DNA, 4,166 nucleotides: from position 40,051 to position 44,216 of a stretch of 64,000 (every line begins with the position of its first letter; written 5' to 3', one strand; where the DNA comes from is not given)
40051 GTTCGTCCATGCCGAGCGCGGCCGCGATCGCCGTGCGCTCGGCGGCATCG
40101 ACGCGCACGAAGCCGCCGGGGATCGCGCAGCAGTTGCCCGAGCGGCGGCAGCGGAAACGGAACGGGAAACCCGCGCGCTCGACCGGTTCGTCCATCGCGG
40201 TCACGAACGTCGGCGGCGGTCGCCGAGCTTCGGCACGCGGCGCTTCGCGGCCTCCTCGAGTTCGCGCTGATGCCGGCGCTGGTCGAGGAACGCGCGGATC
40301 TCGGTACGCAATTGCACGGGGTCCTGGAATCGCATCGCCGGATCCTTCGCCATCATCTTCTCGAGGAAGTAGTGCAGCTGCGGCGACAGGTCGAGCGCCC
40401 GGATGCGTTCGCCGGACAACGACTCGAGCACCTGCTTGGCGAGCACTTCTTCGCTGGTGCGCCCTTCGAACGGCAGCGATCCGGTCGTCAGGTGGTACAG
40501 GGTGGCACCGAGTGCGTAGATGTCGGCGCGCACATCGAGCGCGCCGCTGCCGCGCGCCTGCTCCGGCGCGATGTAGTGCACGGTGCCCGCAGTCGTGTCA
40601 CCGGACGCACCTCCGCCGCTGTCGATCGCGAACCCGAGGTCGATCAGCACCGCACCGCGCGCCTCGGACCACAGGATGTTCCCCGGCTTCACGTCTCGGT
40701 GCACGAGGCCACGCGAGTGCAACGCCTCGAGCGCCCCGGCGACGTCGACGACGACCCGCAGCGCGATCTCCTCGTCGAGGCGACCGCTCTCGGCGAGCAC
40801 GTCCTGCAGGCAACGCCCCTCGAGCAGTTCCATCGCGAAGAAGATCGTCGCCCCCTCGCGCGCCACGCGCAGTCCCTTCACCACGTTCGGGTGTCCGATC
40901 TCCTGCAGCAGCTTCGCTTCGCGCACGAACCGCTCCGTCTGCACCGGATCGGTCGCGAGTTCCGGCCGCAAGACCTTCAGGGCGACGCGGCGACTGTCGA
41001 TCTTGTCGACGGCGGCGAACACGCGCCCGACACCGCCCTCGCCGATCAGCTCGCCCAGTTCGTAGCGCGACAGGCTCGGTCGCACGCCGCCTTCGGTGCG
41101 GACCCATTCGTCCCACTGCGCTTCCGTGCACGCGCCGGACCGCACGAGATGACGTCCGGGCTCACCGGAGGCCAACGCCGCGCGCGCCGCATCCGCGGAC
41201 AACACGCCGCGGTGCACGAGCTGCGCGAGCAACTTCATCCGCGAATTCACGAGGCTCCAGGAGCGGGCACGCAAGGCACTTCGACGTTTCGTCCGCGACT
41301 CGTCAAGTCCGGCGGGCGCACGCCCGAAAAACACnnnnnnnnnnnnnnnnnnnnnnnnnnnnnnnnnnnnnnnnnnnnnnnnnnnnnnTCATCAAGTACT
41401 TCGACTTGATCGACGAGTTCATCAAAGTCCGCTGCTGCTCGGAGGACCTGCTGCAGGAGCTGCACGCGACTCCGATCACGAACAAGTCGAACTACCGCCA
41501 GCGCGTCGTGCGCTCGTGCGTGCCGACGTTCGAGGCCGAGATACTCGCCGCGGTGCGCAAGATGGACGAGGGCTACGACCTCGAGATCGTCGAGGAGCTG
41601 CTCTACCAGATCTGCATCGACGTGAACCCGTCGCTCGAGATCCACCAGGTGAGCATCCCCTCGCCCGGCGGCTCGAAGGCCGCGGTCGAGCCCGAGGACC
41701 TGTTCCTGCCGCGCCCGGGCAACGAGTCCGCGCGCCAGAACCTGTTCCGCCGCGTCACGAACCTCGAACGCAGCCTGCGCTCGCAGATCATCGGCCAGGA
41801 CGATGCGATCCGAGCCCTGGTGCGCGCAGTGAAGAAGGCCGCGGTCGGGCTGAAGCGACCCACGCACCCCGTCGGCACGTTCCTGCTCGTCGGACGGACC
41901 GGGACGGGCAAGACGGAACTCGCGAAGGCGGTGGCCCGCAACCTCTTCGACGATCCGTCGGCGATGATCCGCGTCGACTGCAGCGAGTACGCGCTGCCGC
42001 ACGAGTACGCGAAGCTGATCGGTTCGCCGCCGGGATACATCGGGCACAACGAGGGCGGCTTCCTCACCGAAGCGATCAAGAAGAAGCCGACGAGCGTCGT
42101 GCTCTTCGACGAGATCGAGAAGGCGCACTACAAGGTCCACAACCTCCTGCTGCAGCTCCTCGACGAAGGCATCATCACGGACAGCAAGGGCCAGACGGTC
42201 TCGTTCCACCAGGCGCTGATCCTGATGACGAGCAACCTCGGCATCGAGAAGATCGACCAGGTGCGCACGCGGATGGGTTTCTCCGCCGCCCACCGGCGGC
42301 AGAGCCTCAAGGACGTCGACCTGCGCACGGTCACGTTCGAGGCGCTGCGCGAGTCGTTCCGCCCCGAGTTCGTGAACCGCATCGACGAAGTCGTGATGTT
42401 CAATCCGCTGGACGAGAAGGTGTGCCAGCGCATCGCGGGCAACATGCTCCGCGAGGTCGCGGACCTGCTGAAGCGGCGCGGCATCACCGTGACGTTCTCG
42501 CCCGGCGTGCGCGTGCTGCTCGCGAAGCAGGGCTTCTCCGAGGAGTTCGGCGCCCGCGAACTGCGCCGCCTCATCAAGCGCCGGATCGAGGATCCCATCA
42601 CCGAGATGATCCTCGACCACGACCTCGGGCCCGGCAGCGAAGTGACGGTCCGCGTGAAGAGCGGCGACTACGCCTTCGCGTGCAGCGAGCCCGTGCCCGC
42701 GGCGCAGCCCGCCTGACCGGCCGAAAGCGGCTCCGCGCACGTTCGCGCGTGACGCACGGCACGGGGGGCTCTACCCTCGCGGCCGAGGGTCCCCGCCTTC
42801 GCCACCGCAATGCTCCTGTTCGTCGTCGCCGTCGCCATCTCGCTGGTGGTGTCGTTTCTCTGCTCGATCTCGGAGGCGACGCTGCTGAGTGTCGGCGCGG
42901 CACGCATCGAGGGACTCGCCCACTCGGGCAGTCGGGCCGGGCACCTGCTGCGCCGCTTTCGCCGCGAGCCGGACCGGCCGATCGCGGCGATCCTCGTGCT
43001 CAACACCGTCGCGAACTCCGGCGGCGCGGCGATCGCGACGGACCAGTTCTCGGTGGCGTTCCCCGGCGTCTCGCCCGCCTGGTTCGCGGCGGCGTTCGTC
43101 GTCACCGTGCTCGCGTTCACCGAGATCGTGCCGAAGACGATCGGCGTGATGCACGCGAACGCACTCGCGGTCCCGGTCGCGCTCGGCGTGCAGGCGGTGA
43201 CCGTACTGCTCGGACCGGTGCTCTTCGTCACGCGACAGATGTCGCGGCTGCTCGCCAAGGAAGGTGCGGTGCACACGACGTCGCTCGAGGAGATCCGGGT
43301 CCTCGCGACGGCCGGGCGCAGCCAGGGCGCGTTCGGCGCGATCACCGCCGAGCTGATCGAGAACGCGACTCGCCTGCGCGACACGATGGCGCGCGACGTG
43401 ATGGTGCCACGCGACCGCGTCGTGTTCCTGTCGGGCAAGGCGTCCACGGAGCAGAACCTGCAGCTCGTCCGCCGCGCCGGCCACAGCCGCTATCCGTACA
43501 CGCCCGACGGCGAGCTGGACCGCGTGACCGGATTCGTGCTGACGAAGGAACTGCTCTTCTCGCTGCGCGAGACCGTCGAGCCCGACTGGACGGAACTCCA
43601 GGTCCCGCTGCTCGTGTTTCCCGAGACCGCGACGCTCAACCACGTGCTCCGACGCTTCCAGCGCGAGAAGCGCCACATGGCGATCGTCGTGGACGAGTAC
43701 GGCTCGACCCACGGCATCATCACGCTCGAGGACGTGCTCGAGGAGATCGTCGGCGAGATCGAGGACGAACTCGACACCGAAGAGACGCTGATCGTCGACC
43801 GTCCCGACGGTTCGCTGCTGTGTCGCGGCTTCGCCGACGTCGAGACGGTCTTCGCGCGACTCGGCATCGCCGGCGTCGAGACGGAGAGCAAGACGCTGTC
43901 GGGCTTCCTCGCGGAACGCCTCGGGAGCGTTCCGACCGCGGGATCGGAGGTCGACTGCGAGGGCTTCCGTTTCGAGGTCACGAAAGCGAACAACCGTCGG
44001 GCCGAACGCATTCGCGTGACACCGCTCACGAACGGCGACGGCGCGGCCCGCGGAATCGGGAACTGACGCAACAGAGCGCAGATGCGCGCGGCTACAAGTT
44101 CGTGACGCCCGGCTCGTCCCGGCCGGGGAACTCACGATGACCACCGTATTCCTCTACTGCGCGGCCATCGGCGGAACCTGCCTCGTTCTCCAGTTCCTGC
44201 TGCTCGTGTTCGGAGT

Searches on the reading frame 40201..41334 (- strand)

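Call 38: search_protein_families(library=pfam, proteins=[window:40201-41334:-], max_evalue=0.001)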
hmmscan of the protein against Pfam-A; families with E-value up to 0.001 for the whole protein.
window:40201-41334:- (377 aa): 6 families
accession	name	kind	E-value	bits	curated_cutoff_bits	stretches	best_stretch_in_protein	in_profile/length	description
PF00069.31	Pkinase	-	3e-48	164.9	31.7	1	91-336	1-252/263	Protein kinase domain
PF07714.23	PK_Tyr_Ser-Thr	-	1.3e-28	100.4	23.1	1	92-335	2-248/258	Protein tyrosine and serine/threonine kinase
PF01636.29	APH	-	3.7e-08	33.9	23.2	1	208-236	168-197/239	Phosphotransferase enzyme family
PF03109.22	ABC1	-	5e-07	29.5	22.9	0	165-236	144-214/244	ABC1 atypical kinase-like domain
PF17667.7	Pkinase_fungal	-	5.3e-06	25.9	24.1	1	191-261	288-366/387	Fungal protein kinase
PF06293.20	Kdo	-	6.4e-05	22.9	21.3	1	165-233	93-166/207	Lipopolysaccharide kinase (Kdo/WaaP) family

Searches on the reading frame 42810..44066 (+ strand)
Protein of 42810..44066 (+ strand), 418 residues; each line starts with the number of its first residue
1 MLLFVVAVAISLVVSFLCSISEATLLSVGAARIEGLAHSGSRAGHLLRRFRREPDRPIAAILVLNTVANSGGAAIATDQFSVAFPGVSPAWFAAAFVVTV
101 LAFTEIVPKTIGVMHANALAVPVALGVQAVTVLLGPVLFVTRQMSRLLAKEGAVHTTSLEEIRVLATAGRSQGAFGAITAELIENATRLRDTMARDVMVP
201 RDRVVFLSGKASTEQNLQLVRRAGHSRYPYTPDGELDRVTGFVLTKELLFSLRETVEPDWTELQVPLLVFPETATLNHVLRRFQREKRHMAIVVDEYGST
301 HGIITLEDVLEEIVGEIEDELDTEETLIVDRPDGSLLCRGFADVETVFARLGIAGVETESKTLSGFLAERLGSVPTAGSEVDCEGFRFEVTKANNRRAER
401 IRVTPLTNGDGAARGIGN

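Call 38: search_protein_families(library=pfam, proteins=[window:42810-44066:+], max_evalue=0.001)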
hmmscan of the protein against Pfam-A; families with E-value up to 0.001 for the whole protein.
window:42810-44066:+ (418 aa): 3 families
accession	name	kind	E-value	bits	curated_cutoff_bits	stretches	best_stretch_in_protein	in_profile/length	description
PF01595.25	CNNM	-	1.6e-26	93.5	28.4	1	9-175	4-177/181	Cyclin M transmembrane N-terminal domain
PF03471.22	CorC_HlyC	-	3.8e-15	56.1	27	1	331-405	3-79/81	Transporter associated domain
PF00571.33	CBS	-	9.9e-13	48.7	24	1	266-314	8-56/57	CBS domain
